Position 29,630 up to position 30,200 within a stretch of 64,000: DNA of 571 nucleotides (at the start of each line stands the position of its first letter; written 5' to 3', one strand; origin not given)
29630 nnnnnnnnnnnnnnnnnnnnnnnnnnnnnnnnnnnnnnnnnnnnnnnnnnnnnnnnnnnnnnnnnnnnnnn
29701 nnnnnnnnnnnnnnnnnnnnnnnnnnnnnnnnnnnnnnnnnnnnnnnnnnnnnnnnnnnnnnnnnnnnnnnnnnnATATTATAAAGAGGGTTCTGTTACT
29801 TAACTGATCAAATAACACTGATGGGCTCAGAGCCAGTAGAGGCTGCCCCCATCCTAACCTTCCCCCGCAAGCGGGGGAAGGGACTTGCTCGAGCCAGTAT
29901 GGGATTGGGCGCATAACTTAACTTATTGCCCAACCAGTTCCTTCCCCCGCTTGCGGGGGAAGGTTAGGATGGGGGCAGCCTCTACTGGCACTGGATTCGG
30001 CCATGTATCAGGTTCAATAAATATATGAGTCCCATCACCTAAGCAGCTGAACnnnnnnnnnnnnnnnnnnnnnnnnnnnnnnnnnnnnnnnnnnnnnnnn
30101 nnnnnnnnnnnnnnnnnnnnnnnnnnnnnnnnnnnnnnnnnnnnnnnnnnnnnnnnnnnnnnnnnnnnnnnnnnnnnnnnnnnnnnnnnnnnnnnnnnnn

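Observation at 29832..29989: Family A composite palindromes: two near-identical ~150-bp copies plus short and diverged relatives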

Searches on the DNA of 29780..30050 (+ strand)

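Call 14: search_rna_families(source=window, start=29780, end=30050, threshold=evalue, max_evalue=10)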
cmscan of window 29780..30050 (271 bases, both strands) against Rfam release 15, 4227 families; matches with E-value up to 10: 16.
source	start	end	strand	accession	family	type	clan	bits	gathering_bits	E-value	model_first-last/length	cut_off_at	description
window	29859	29963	+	RF00464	mir-92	Gene; miRNA;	CL00137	29.2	47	9.8e-06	1-80/80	no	mir-92 microRNA precursor family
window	29864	29957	-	RF03964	mir-H1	Gene; miRNA;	-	22.6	97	0.15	1-85/85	no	mir-H1 microRNA precursor family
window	29899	29962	-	RF02227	sX8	Gene; sRNA;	-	21.2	50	0.039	1-82/82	no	Proteobacterial sRNA sX8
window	29866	29953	-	RF04226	mir-9186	Gene; miRNA;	-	19.4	73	0.22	1-80/80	no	mir-9186 microRNA precursor family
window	29874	29948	+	RF04083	MIR528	Gene; miRNA;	-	18.2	62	0.25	1-89/89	no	MIR528 microRNA precursor family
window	29871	29950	+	RF03964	mir-H1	Gene; miRNA;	-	16.1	97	4.1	1-85/85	no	mir-H1 microRNA precursor family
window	29828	29981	-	RF02271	uc_338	Cis-reg;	-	15.7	120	0.1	1-180/180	no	TUC338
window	29940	29963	+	RF03658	mir-2300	Gene; miRNA;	-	15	90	2.6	1-74/74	no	mir-2300 microRNA precursor family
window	29940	29963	-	RF03658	mir-2300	Gene; miRNA;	-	14.9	90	2.8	1-74/74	no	mir-2300 microRNA precursor family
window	29999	30044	-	RF01158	SNORD108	Gene; snRNA; snoRNA; CD-box;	-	14.9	46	3.5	1-71/71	no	Small nucleolar RNA SNORD108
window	29851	29877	-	RF01370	CRISPR-DR57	Gene; CRISPR;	-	14.7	39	1.6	5-33/37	no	CRISPR RNA direct repeat element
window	29944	29970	+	RF01370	CRISPR-DR57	Gene; CRISPR;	-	14.7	39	1.6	5-33/37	no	CRISPR RNA direct repeat element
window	29865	29955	-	RF01918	mir-1249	Gene; miRNA;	-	14.1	83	2.7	1-75/75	no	mir-1249 microRNA precursor family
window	29937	29971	-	RF01323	CRISPR-DR10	Gene; CRISPR;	-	13.9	39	2.4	1-37/37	no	CRISPR RNA direct repeat element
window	29882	29944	+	RF04336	Plastid-petD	Intron;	-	13.8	65.5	3.2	1-47/47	no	Plastid-petD group II-D5 intron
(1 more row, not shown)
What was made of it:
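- On Any curated RNA family (Rfam 15): For the element the best sub-threshold hits are miRNA-like or CRISPR-DR hairpin noise (call 14).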

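Call 26: search_dna_similar(query=window:29840-29890:+, collection=plasmids, mode=near, max_evalue=0.001, max_rows=40)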
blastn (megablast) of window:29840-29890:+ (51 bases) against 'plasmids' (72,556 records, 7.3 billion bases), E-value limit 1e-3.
No match.

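Call 69: search_dna_similar(query=window:29828-29993:+, collection=plasmids, mode=distant, max_evalue=0.001, max_rows=40)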
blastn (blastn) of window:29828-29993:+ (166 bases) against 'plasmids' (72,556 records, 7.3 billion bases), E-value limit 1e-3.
Records with a match: 11; places in all: 13; records where one place covers at least 80% of the query: 0.
Best place of each record, by identity: 80-90% 11.
By first word of the organism name: Shinella 9; Rhizobium 1; Azospirillum 1.
By predicted mobility (MOB-suite, as given by PLSDB): non-mobilizable 11.
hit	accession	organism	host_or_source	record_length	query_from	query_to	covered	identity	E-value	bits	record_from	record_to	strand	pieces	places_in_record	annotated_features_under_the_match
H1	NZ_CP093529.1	Shinella zoogloeoides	-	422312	13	61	30%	88.5%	6e-6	57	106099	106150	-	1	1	none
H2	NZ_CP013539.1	Rhizobium phaseoli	Phaseolus vulgaris,Whole ...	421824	14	61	29%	86.3%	9e-4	51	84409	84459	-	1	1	none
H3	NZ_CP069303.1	Shinella sp. PSBB067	monoisolate,Minnesota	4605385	14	61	29%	86.3%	9e-4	51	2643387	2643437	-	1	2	none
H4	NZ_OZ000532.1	Shinella sp. WSC3-e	-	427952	14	61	29%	86.3%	9e-4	51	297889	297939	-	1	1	none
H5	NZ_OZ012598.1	Shinella sp. WSD5-1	-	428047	14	61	29%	86.3%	9e-4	51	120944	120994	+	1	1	none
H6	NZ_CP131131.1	Shinella zoogloeoides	isolate,Activated charcoal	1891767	14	61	29%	86.3%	9e-4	51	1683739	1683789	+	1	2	none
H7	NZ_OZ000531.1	Shinella sp. WSC3-e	-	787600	17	61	27%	87.5%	9e-4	50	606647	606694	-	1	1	none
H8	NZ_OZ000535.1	Shinella sp. WSC3-e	-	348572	17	61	27%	87.5%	9e-4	50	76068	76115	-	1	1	none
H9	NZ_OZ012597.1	Shinella sp. WSD5-1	-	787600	17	61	27%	87.5%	9e-4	50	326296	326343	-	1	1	none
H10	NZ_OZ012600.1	Shinella sp. WSD5-1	-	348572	17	61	27%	87.5%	9e-4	50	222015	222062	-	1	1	none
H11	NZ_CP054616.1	Azospirillum oryzae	cell culture,soil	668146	14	57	27%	86.7%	3e-4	52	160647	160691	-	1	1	none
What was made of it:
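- Tried and rejected: Among plasmids, only Rhizobiales and Azospirillum chromid-like replicons matched (calls 26, 69).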

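Call 70: get_annotated_region(hit=H2, flank=1500)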
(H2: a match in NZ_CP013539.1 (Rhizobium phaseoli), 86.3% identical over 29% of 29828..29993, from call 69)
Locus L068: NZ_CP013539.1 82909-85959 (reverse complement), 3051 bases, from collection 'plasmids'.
description: Rhizobium phaseoli strain R630 plasmid pRphaR630b, complete sequence
organism: Rhizobium phaseoli (NCBI taxid 396)
taxonomy: Bacteria; Pseudomonadota; Alphaproteobacteria; Hyphomicrobiales; Rhizobiaceae; Rhizobium; Rhizobium phaseoli
host: -; source: Phaseolus vulgaris,Whole organism,Legume rhizosphere,legume-root nodule; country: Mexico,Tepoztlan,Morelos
typing (MOB-suite, as given by PLSDB): non-mobilizable
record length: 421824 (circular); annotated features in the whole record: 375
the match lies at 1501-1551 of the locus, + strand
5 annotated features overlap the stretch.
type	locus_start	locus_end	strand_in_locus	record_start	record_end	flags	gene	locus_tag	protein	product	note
CDS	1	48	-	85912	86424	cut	-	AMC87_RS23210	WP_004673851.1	MbcA/ParS/Xre antitoxin family protein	-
CDS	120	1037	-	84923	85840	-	pcaQ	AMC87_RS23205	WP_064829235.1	pca operon transcription factor PcaQ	GO:0019619 - 3,4-dihydroxybenzoate catabolic process [Evidence IEA]; GO:0045893 - positive regulation of DNA-templated ...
CDS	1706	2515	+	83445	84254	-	pcaD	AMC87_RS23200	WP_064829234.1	3-oxoadipate enol-lactonase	GO:0042952 - beta-ketoadipate pathway [Evidence IEA]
CDS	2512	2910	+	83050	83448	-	pcaC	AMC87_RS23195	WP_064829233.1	4-carboxymuconolactone decarboxylase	-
CDS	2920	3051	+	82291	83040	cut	pcaH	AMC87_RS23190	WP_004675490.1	protocatechuate 3,4-dioxygenase subunit beta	GO:0046278 - 3,4-dihydroxybenzoate metabolic process [Evidence IEA]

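Call 95: search_dna_similar(query=window:29828-29993:+, collection=ecoli_genomes, mode=distant, max_evalue=0.01, max_rows=10)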
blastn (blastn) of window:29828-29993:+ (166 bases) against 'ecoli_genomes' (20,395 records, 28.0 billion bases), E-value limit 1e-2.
No match.
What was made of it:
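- Closest known: BIMEs. Different: There is no sequence similarity to E. coli: no match in 5,426 E. coli genomes (call 95).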

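Call 96: search_dna_similar(query=window:29828-29993:+, collection=phages, mode=distant, max_evalue=0.01, max_rows=10)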
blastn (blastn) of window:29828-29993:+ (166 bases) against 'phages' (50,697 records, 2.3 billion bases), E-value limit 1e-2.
No match.
